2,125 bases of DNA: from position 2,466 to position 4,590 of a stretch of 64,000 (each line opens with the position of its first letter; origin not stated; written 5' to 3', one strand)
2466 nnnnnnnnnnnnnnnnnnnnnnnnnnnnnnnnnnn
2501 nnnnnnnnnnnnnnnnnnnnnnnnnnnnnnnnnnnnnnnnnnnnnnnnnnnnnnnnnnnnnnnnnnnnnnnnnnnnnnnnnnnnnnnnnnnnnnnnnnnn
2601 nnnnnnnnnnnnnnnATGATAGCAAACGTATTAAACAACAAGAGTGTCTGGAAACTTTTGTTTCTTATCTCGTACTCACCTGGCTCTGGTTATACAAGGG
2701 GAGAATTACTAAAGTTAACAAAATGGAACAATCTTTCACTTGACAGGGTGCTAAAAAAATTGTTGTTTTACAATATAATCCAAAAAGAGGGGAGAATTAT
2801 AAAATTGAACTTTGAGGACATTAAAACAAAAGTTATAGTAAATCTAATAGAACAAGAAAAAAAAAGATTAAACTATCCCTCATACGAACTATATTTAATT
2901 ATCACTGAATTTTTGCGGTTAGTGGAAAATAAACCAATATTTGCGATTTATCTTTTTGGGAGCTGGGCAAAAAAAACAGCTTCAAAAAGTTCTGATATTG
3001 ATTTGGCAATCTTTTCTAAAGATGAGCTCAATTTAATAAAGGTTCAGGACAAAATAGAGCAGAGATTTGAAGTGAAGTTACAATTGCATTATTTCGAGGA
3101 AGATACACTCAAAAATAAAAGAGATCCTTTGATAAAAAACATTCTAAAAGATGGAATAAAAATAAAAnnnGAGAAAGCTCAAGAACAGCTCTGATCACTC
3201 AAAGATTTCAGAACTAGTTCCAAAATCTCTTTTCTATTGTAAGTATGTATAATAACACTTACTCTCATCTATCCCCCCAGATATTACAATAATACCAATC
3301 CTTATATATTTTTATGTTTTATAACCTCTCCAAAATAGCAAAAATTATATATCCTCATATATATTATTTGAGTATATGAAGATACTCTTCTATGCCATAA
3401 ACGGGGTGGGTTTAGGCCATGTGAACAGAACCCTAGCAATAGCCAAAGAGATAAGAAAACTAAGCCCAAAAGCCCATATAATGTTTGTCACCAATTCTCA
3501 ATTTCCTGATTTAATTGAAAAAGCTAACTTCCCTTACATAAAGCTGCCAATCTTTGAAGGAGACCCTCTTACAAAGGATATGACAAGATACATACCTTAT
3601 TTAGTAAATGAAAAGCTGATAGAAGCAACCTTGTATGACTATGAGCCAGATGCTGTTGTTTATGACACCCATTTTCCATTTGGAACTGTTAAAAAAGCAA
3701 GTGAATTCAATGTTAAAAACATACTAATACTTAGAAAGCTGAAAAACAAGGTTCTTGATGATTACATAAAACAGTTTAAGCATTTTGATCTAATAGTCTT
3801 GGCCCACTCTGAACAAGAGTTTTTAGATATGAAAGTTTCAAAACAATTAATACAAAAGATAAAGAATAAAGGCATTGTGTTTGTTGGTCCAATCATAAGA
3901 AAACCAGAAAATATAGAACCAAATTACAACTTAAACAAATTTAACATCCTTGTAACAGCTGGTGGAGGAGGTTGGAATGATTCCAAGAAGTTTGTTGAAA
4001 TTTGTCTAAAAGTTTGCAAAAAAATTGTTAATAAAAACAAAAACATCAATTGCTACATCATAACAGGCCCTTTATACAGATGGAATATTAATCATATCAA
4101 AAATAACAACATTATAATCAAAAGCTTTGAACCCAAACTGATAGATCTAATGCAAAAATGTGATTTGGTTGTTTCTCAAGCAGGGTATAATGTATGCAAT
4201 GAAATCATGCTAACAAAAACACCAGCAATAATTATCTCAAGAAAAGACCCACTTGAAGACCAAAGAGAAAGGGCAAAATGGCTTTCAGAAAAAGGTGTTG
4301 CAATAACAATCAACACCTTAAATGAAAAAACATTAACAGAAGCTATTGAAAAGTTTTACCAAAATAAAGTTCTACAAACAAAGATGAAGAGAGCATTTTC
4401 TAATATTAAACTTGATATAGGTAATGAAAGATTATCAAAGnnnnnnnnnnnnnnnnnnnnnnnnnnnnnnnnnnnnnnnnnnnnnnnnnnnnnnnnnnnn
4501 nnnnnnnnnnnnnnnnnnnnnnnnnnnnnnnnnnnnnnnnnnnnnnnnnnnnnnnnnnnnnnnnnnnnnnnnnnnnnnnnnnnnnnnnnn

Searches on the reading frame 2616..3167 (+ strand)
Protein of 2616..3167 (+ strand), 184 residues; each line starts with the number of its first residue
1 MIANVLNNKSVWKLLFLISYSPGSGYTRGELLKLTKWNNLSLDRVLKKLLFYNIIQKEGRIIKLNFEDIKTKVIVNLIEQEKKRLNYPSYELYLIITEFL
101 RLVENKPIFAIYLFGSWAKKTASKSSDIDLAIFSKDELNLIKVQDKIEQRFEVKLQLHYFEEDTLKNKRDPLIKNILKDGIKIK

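Call 8: search_protein_families(library=pfam, proteins=[window:2616-3167:+], max_evalue=1)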
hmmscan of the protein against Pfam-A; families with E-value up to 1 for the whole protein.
window:2616-3167:+ (184 aa): 5 families
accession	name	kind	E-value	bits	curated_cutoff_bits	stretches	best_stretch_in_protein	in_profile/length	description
PF18765.7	Polbeta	-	2.8e-12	47.1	26.9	1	103-183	8-87/93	Polymerase beta, Nucleotidyltransferase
PF01909.29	NTP_transf_2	-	3.8e-10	40.5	21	1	103-182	9-92/93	Nucleotidyltransferase domain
PF22600.2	MTPAP-like_central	-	0.00027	21.5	27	1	106-160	37-83/139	Poly(A) RNA polymerase, mitochondrial-like, central palm domain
PF12633.13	Adenyl_cycl_N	-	0.0096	16.4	27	1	104-143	88-127/199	Adenylate cyclase NT domain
PF17677.7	Glyco_hydro38C2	-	0.087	13.4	22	1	51-86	20-55/72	Glycosyl hydrolases family 38 C-terminal beta sandwich domain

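Call 11: search_protein_families(library=ncbifam, proteins=[window:2616-3167:+], max_evalue=1)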
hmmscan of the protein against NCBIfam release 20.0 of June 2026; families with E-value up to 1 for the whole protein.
window:2616-3167:+ (184 aa): 3 families
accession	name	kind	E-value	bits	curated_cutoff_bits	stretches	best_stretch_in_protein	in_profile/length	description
NF047752.1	MntA_antitoxin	equivalog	3.3e-11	43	60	1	104-158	3-50/106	type VII toxin-antitoxin system MntA family adenylyltransferase antitoxin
NF012212.1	ANT_9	subfamily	0.0042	16.4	340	1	105-139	18-52/249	aminoglycoside nucleotidyltransferase ANT(9)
NF051895.1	anti_phage_HalB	equivalog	0.0069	16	190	1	110-144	1-36/211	anti-phage Hailong system nucleotidyltransferase HalB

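Call 12: search_protein_families(library=padloc, proteins=[window:2616-3167:+], max_evalue=1)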
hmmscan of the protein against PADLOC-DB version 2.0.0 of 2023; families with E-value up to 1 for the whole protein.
window:2616-3167:+ (184 aa): 9 families
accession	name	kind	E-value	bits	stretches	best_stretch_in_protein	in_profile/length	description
PDLC04903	PDC-S09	-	4.9e-10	37.7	1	104-182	22-107/108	-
PDLC04368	PDC-M05A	-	2.6e-09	35.2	1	2-168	6-169/201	-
PDLC04906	PDC-S09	-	1.2e-07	30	1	108-168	24-86/98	-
PDLC04904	PDC-S09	-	4.2e-07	28.1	1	98-158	15-78/104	-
PDLC04902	PDC-S09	-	6.7e-07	27.5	1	98-157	11-74/97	-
PDLC04907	PDC-S09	-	1.5e-06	26.3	1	97-137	15-56/114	-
PDLC04372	PDC-M05A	-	3.8e-05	22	1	99-169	68-139/167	-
PDLC04369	PDC-M05A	-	0.0003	18.5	1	11-146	15-140/201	-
PDLC00786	Cyclase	-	0.012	13.1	1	113-132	51-71/293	oligonucleotide-cyclase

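Call 15: find_encoding_contigs(protein=window:2616-3167:+, flank=10000)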
Protein window:2616-3167:+ (184 aa): no gene with exactly this product is on record in the collection.

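Call 46: find_homologous_proteins(query=window:2616-3167:+, max_evalue=0.00001)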
Query window:2616-3167:+ (184 aa): 43 proteins with E <= 0.00001 among 210 candidates.
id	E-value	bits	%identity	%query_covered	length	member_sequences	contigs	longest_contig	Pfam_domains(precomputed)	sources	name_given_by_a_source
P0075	1.7e-110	385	100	100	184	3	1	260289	PF18765.8,PF01909.30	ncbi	-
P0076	4.7e-92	325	82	99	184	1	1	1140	PF18765.8,PF01909.30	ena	-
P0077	2.6e-69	251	66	99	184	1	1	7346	PF18765.8,PF22600.3,PF01909.30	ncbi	-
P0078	1.9e-68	248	64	99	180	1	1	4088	PF18765.8,PF01909.30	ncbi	ncbi:MAG: nucleotidyltransferase domain-containing protein [Candidatus Woesearchaeota archaeon]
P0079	4.9e-64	234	61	99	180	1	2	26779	PF18765.8,PF01909.30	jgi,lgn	-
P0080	9.2e-63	229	61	99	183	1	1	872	PF18765.8,PF01909.30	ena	-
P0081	1.4e-62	229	58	99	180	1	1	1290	PF18765.8,PF01909.30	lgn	-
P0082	1.2e-61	226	62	99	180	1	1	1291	PF18765.8,PF01909.30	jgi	-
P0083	3.4e-60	221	59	99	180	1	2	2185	PF18765.8,PF01909.30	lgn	-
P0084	5.9e-60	220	63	99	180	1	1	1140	PF18765.8,PF01909.30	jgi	jgi:predicted nucleotidyltransferase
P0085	3.4e-59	218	58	99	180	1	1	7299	PF18765.8,PF01909.30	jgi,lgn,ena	-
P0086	4.8e-59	217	60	99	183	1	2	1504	PF18765.8,PF01909.30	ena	-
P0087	2.0e-58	215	58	99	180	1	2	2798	PF18765.8,PF01909.30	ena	-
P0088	2.7e-58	215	58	99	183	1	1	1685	PF18765.8,PF01909.30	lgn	-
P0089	3.1e-57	211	57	99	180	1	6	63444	PF18765.8,PF01909.30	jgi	jgi:predicted nucleotidyltransferase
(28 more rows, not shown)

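Call 47: find_encoding_contigs(protein=P0075, flank=10000, max_places=3)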
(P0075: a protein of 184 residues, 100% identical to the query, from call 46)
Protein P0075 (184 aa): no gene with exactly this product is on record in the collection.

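Call 57: predict_structure(alignment_id=A5)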
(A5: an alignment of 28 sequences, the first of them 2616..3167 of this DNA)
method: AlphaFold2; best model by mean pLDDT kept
length: 184 residues; sequences in the alignment: 28
mean_pLDDT: 93.5   pTM: 0.85
mean pLDDT of the five models: 93.5, 93.0, 92.4, 92.0, 91.2
residues with pLDDT >= 90: 157; 70-90: 27; 50-70: 0; < 50: 0
segments of 3 or more residues with pLDDT < 50: none
pLDDT, mean of each block of 10 residues (from residue 1): 85 96 95 95 97 96 96 95 94 95 95 93 90 94 96 95 85 92 95
secondary structure, 60 per line:
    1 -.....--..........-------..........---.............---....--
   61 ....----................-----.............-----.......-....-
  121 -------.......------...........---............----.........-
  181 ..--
elements in order: H2-6 H9-18 H28-35 H39-51 E55-58 E61-64 H69-84 H90-102 E108-114 H116-119 E128-134 H141-151 E155-161 H162-166 H171-179

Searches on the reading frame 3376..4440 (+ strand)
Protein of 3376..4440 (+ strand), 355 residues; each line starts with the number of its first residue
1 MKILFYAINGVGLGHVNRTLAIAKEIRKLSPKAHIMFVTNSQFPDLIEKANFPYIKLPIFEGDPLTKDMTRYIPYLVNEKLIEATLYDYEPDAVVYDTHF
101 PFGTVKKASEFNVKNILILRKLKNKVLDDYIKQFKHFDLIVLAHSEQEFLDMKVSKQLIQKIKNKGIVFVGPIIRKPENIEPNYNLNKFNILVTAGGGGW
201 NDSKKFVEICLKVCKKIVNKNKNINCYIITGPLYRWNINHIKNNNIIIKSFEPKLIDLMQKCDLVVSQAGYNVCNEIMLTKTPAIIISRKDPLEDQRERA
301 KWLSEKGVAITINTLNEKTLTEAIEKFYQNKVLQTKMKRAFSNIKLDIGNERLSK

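Call 31: find_related_loci(query=window:3376-4440:+, collection=metagenome_contigs, flank=8000)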
Query window:3376-4440:+ (355 aa) in metagenome_contigs; peptide patterns used: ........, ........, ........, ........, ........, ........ (x = any residue, [..] = any of these).
363 stretches matched a pattern; 1 encode a relative of the query (tblastn E <= 1e-3); 1 distinct loci.
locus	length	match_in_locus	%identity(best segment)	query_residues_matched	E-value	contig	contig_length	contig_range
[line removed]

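Call 32: find_homologous_proteins(query=window:3376-4440:+, max_evalue=1e-10)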
Query window:3376-4440:+ (355 aa): 15 proteins with E <= 1e-10 among 7734 candidates.
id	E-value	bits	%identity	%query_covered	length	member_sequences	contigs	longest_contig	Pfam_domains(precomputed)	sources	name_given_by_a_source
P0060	1.3e-62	230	38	100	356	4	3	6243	PF04101.23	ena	-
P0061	1.4e-52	197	35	100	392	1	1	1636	PF13528.13,PF04101.23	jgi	jgi:uncharacterized protein (TIGR00661 family)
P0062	5.8e-47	178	33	100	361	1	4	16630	PF04101.23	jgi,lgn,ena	-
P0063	1.8e-42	164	34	100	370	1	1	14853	PF04101.23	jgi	-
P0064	4.3e-41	159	32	100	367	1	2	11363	PF04101.23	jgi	-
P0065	3.4e-35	140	34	87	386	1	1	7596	PF04101.23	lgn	-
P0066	4.7e-35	139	34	86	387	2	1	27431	PF04101.23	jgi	jgi:predicted glycosyltransferase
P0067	1.5e-34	138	30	100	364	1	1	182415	PF04101.23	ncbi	-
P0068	2.6e-32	130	31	85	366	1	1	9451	PF04101.23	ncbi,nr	ncbi:MAG: hypothetical protein FWD17_01740, partial [Polyangiaceae bacterium]|nr:hypothetical protei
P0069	5.9e-31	126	31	100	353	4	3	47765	PF04101.23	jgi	jgi:predicted glycosyltransferase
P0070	8.0e-27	112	29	86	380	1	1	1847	PF13528.13,PF04101.23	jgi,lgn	-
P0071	6.2e-25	106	29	99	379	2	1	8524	PF04101.23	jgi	-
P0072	8.0e-23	99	30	86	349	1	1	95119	PF13528.13,PF04101.23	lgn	-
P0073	2.4e-16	78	27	87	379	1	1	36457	PF04101.23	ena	-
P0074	6.9e-11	60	27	92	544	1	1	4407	-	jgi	jgi:predicted glycosyltransferase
